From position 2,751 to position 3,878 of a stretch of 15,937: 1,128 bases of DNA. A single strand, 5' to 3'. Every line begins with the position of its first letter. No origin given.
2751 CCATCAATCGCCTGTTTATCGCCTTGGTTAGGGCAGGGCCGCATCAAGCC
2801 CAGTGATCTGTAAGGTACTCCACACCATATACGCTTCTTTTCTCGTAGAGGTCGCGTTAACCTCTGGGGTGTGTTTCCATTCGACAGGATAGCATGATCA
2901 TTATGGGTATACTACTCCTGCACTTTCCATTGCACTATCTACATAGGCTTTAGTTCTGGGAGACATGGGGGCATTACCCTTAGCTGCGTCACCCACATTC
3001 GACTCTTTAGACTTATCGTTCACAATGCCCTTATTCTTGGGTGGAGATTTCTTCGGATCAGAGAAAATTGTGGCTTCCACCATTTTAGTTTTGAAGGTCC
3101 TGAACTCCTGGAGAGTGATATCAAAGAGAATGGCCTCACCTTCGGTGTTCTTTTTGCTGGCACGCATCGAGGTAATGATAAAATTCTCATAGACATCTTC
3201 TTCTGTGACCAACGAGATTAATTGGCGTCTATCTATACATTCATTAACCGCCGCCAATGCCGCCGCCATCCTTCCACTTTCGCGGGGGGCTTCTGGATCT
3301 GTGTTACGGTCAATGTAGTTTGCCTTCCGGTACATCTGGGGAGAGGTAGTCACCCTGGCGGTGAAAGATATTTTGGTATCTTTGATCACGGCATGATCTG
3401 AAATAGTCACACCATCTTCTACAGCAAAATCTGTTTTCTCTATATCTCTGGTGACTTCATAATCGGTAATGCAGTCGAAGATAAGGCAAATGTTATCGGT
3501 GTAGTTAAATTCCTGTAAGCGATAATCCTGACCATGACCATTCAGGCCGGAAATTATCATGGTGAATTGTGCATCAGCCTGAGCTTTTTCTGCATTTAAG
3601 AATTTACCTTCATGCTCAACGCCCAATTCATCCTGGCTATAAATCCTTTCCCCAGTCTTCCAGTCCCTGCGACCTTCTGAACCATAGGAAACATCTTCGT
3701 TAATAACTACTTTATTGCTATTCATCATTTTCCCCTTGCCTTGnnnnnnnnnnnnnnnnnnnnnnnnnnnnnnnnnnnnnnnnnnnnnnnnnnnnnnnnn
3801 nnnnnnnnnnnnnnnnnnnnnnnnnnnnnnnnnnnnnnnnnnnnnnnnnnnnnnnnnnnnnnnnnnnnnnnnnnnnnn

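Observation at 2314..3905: Post-capsid unit: 53-aa HTH protein, 275-aa acidic unknown and a separately promoted 49-aa basic protein, bracketed by terminators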

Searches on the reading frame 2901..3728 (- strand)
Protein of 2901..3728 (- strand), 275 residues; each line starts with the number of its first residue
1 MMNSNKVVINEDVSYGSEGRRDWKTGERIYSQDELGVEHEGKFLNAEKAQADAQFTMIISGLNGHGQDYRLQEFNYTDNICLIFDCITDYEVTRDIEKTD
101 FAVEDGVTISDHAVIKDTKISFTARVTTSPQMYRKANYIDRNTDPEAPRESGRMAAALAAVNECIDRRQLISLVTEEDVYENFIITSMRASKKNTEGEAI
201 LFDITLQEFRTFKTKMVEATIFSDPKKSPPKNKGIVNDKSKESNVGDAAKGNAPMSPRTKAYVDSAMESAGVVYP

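Call 5: search_protein_families(library=pfam, proteins=[window:2901-3728:-], max_evalue=0.1)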
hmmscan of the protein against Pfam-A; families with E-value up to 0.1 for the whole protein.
window:2901-3728:- (275 aa): 1 family
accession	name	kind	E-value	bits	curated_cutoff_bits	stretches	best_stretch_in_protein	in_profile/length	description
PF21821.3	Dit_like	-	2.9e-25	89.3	24.2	1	84-218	1-125/127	Dit-like phage tail protein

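Call 6: search_protein_families(library=phrogs, proteins=[window:2901-3728:-], max_evalue=0.01)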
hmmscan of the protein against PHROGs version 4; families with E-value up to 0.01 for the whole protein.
window:2901-3728:- (275 aa): 4 families
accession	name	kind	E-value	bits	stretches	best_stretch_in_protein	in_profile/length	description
phrog_5197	-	unknown function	2.5e-77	261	1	42-253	23-237/295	-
phrog_817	-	tail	1.3e-24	87.8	1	82-251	18-181/200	tail fiber protein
phrog_1517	-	lysis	1.4e-06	29.2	1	84-232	16-152/202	endolysin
phrog_3721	-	unknown function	0.00037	21.2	1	158-253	94-188/265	-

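Call 9: search_dna_similar(query=window:2901-3728:-, collection=phages, mode=protein, max_rows=30)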
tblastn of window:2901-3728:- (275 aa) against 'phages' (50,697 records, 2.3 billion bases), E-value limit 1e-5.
Records with a match: 375; places in all: 375; records where one place covers at least 80% of the query: 26.
Best place of each record, by identity: <60% 375.
By first word of the organism name: Escherichia 220; Klebsiella 38; Campylobacter 23; Salmonella 16; Cronobacter 15; Aeromonas 15; Pectobacterium 10; Enterobacter 7; Erwinia 6; Serratia 3; and 13 more.
By host as written in the record: Escherichia coli 65; - 30; Escherichia coli K-12 MG1655 30; Campylobacter jejuni 21; Escherichia coli K-12 16; Klebsiella pneumoniae 12; Cronobacter sakazakii 11; Escherichia coli O157:H7 9; and 105 more.
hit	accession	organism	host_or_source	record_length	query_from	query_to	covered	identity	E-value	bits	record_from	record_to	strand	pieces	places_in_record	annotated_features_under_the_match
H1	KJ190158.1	Escherichia phage FFH2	Escherichia coli O157:H7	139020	29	247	80%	49.3%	3e-57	202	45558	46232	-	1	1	hypothetical protein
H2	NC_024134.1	Escherichia phage FFH2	Escherichia coli O157:H7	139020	29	247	80%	49.3%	3e-57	202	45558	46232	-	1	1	hypothetical protein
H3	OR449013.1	Escherichia phage Mangalyan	Escherichia fergusonii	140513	29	247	80%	49.3%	3e-57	202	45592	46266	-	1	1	hypothetical protein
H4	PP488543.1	Escherichia phage BP9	Escherichia coli SL19-2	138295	29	247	80%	48.9%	7e-57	201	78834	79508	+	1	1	hypothetical protein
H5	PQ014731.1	Escherichia phage VB-EcoM-WM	Escherichia coli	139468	29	247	80%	48.9%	7e-57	201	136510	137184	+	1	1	putative tail tape measure protein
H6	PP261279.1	Escherichia phage ECP2303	Escherichia coli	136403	29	247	80%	48.9%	2e-56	201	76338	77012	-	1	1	hypothetical protein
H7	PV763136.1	Escherichia phage vB_EcoM_YN3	Escherichia coli 24YNBC1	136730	29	247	80%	48.9%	2e-56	201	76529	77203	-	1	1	hypothetical protein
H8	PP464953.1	Escherichia phage ECP2309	Escherichia coli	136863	29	247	80%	48.9%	2e-56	201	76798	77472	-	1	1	hypothetical protein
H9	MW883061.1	Escherichia phage vB_EcoM_SYGMH1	Escherichia coli min27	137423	29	247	80%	48.9%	2e-56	200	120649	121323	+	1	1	hypothetical protein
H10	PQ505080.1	Escherichia phage HMD-6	Escherichia coli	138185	29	247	80%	48.9%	2e-56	200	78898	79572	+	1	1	tail tube initiator protein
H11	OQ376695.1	Escherichia phage YP-6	Escherichia coli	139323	29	247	80%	48.9%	2e-56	200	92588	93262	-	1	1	hypothetical protein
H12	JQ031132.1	Escherichia phage FV3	Escherichia coli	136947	29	247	80%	48.4%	2e-56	200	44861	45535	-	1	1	hypothetical protein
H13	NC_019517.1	Escherichia phage FV3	Escherichia coli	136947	29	247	80%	48.4%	2e-56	200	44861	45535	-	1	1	hypothetical protein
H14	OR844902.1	Escherichia phage ECO121 2-1-1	Escherichia coli O121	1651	29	247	80%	48.4%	2e-58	199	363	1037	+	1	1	record has no annotation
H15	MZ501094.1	Escherichia phage MaxTheCat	Escherichia coli K-12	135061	29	247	80%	48.4%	4e-56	199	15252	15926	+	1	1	tail tube initiator protein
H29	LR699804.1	Escherichia phage rV5_ev146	-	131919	29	247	80%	48.0%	2e-55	197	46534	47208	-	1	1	structural protein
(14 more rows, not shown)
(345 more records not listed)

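Call 11: get_annotated_region(hit=H15, flank=7000)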
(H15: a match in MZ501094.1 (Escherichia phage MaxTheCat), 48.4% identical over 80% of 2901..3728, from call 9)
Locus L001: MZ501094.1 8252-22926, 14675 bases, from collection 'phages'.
description: Escherichia phage MaxTheCat, complete genome.
organism: Escherichia phage MaxTheCat (NCBI taxid 2852029)
taxonomy: Viruses; Duplodnaviria; Heunggongvirae; Uroviricota; Caudoviricetes; Vequintavirinae; Vequintavirus; Vequintavirus APECc02
host: Escherichia coli K-12; source: sewage plant inflow; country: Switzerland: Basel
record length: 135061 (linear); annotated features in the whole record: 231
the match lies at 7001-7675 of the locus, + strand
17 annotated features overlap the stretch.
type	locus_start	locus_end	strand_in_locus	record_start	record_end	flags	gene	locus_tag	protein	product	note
CDS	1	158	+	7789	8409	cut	-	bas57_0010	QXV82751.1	tail capping protein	-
CDS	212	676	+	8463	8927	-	-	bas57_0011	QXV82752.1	hypothetical protein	-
CDS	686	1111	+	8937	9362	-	-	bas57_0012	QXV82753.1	hypothetical protein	-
CDS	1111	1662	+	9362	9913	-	-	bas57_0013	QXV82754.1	hypothetical protein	-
CDS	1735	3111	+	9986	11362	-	-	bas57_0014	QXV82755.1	tail sheath protein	-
CDS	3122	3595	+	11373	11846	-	-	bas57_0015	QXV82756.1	tail tube protein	-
CDS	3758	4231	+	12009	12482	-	-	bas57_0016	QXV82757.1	hypothetical protein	-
CDS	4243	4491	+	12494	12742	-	-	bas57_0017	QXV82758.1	hypothetical protein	-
CDS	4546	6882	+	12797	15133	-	-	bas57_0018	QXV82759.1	tail tape measure protein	-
CDS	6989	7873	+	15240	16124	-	-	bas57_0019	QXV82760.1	tail tube initiator protein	-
CDS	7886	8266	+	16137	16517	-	-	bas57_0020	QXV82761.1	hypothetical protein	-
CDS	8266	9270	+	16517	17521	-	-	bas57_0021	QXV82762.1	baseplate hub protein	-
CDS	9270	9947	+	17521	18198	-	-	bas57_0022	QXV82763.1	baseplate central spike and tail lysozyme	-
CDS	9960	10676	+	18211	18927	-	-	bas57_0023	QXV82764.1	baseplate protein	-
CDS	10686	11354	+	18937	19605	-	-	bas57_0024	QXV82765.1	sialidase domain protein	-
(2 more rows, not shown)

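Call 12: get_annotated_region(hit=H29, flank=7000)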
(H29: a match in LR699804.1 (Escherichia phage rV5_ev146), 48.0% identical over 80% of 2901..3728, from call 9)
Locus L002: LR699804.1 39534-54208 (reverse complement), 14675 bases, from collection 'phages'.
description: Escherichia phage rV5_ev146 genome assembly, chromosome: 1.
organism: Escherichia phage rV5_ev146 (NCBI taxid 2695844)
taxonomy: Viruses; Duplodnaviria; Heunggongvirae; Uroviricota; Caudoviricetes; Vequintavirinae; Vequintavirus
host: -; source: -; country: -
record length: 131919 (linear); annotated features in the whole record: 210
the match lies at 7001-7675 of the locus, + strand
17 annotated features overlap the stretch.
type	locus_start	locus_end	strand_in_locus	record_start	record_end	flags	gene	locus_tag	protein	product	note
CDS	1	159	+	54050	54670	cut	-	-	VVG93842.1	Ad1 adapter protein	-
CDS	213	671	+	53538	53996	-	-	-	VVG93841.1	Ne1 neck protein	-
CDS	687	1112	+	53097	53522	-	-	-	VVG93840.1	Hc1 head closure protein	-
CDS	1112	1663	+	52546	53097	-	-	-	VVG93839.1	Tc1 tail completion protein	-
CDS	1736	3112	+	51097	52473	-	-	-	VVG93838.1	Sheath protein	-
CDS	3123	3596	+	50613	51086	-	-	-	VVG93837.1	tail tube protein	-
CDS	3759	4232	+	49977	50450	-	-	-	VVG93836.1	structural protein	-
CDS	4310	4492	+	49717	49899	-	-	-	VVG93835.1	Phage protein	-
CDS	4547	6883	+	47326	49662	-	-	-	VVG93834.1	tape measure protein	-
CDS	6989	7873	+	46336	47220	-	-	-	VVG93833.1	structural protein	-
CDS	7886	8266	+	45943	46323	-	-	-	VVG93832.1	structural protein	-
CDS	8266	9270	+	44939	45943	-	-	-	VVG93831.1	tail protein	-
CDS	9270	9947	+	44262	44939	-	-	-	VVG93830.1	baseplate protein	-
CDS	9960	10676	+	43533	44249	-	-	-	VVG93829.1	structural protein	-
CDS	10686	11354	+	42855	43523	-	-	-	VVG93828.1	tail protein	-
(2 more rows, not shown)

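Call 15: find_encoding_contigs(protein=window:2901-3728:-, flank=10000, max_places=8)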
Protein window:2901-3728:- (275 aa): 2 contigs read that carry it; 2 places shown.
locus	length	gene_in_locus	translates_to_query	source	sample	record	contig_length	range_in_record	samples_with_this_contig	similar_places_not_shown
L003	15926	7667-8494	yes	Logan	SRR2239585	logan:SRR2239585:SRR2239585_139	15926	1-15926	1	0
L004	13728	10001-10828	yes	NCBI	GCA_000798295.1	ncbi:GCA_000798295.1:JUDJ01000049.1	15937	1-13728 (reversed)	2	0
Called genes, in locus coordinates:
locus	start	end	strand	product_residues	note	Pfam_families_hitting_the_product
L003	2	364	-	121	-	?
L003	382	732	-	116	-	-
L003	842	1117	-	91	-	-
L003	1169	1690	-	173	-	-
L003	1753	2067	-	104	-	-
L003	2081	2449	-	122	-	-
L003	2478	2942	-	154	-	-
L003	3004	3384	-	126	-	-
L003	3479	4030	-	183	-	-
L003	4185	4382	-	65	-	-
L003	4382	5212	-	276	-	PF05265:DUF723, PF10544:T5orf172, PF13455:MUG113 (weak)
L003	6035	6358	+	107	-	-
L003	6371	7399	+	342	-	PF03864:Phage_cap_E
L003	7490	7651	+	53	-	-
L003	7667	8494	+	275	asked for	PF21821:Dit_like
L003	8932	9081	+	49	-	-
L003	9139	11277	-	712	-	PF20155:TMP_3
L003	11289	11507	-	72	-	-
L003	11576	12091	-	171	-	-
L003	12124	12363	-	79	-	-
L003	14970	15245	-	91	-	PF13384:HTH_23 (weak)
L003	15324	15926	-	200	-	?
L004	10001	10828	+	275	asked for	PF21821:Dit_like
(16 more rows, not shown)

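Call 20: find_homologous_proteins(query=window:2901-3728:-)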
Query window:2901-3728:- (275 aa): 31 proteins with E <= 0.001 among 934 candidates.
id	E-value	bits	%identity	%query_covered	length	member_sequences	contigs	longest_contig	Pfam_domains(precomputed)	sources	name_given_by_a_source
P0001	2.1e-172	589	96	100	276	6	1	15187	PF21821.4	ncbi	ncbi:hypothetical protein AACM06_004466 [Escherichia coli]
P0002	3.7e-167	572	94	100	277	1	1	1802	PF21821.4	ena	-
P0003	1.1e-162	557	91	99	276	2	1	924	PF21821.4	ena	-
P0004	3.3e-154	529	94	92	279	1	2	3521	PF21821.4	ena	-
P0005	2.8e-153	526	95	89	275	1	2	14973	PF21821.4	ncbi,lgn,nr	ncbi:TPA: hypothetical protein RHX51_003861 [Escherichia coli]|nr:hypothetical protein [Escherichia 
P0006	5.1e-152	522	92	92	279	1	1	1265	PF21821.4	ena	-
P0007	6.4e-152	522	88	97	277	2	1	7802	PF21821.4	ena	-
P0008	4.5e-150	516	92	91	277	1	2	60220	PF21821.4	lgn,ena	-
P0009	1.0e-149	515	86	98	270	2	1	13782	PF21821.4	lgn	-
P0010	2.5e-149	513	86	98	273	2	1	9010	PF21821.4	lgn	-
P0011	2.5e-149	513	85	98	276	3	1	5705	PF21821.4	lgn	-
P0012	2.6e-149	513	86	99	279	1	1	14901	PF21821.4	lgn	-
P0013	1.2e-148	511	92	89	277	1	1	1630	PF21821.4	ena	-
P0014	2.4e-143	494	83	99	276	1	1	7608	PF21821.4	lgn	-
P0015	8.4e-143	492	85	93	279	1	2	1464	PF21821.4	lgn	-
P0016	8.7e-143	492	85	93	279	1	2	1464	PF21821.4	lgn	-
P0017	5.3e-142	489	88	89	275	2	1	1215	PF21821.4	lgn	-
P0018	3.3e-138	477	84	94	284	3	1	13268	PF21821.4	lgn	-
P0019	3.5e-137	474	88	88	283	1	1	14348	PF21821.4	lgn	-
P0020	1.1e-136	472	76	100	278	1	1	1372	PF21821.4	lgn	-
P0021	2.2e-125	435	83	87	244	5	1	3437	PF21821.4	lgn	-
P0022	1.0e-105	371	73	87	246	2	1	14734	PF21821.4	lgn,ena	-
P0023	2.8e-60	222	49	83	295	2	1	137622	PF21821.4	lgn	-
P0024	3.2e-60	221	52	80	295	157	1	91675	PF21821.4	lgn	-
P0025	6.4e-59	217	48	83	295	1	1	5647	PF21821.4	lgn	-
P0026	6.9e-58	214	52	76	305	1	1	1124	PF21821.4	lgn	-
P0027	3.1e-57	212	52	73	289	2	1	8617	PF21821.4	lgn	-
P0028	4.5e-57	211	52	73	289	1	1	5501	PF21821.4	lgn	-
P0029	4.6e-57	211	51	76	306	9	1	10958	PF21821.4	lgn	-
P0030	6.2e-56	207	50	80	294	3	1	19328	PF21821.4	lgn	-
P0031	6.8e-43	165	45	71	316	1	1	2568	PF21821.4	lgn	-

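Call 21: find_encoding_contigs(protein=P0008, flank=10000, max_places=3)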
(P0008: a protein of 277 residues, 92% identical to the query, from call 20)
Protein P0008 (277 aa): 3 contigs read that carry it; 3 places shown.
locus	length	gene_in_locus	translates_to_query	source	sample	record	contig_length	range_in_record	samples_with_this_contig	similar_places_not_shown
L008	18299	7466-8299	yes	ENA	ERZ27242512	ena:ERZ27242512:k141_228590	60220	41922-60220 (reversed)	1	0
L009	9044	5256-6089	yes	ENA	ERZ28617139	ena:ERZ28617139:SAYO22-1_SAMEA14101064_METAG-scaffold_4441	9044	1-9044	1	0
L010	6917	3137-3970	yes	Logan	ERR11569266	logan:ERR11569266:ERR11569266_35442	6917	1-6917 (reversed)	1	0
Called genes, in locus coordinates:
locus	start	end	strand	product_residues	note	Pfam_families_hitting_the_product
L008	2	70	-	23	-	?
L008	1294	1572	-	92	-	PF13384:HTH_23 (weak)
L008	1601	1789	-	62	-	PF05265:DUF723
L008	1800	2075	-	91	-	-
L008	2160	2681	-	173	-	-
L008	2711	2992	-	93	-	-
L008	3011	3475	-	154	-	-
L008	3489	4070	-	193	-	-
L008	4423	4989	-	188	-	PF00239:Resolvase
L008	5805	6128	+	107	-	-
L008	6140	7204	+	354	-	PF03864:Phage_cap_E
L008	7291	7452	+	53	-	-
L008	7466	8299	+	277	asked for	PF21821:Dit_like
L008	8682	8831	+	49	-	-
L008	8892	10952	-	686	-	-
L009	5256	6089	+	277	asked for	PF21821:Dit_like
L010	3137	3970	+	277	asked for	PF21821:Dit_like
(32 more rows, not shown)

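Call 22: find_encoding_contigs(protein=P0022, flank=10000, max_places=3)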
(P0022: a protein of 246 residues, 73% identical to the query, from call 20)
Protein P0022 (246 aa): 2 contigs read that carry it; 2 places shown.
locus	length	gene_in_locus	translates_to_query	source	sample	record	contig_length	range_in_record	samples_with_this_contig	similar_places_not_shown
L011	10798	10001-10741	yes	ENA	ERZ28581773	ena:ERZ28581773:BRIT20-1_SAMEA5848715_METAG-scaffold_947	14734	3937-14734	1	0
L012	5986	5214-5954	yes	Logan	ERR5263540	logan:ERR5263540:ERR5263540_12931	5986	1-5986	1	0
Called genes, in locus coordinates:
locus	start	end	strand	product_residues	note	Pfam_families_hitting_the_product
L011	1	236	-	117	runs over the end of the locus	-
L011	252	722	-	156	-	-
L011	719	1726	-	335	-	-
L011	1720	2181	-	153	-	-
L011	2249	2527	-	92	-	-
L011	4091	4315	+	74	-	-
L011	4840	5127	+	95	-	-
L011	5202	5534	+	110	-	-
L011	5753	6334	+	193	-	PF00239:Resolvase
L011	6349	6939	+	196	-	-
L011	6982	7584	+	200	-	-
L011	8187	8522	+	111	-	-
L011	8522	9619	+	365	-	PF03864:Phage_cap_E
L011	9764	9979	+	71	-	-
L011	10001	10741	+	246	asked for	PF21821:Dit_like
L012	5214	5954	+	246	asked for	PF21821:Dit_like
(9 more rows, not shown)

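Call 26: search_solved_structures(query=window:2901-3728:-, max_evalue=1, show_alignments=2)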
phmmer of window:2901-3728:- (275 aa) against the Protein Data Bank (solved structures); distinct sequences matched with E-value up to 1: 5.
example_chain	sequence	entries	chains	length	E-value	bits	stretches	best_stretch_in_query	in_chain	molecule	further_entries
9cuy_K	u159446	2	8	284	4.2e-35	124.4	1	45-252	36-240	Tube initiator protein | Dit-like phage tail protein N-terminal domain-containing protein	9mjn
21vq_N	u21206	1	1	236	6.2e-14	55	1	74-251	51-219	Phi92_gp135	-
7yfz_a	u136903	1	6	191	0.0024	20.3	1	155-257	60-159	Pam3 tube initiator gp17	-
5b83_A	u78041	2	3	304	0.15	14.5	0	102-135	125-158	tetra ubiquitin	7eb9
7yui_A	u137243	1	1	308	0.15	14.4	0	102-135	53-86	Polyubiquitin-C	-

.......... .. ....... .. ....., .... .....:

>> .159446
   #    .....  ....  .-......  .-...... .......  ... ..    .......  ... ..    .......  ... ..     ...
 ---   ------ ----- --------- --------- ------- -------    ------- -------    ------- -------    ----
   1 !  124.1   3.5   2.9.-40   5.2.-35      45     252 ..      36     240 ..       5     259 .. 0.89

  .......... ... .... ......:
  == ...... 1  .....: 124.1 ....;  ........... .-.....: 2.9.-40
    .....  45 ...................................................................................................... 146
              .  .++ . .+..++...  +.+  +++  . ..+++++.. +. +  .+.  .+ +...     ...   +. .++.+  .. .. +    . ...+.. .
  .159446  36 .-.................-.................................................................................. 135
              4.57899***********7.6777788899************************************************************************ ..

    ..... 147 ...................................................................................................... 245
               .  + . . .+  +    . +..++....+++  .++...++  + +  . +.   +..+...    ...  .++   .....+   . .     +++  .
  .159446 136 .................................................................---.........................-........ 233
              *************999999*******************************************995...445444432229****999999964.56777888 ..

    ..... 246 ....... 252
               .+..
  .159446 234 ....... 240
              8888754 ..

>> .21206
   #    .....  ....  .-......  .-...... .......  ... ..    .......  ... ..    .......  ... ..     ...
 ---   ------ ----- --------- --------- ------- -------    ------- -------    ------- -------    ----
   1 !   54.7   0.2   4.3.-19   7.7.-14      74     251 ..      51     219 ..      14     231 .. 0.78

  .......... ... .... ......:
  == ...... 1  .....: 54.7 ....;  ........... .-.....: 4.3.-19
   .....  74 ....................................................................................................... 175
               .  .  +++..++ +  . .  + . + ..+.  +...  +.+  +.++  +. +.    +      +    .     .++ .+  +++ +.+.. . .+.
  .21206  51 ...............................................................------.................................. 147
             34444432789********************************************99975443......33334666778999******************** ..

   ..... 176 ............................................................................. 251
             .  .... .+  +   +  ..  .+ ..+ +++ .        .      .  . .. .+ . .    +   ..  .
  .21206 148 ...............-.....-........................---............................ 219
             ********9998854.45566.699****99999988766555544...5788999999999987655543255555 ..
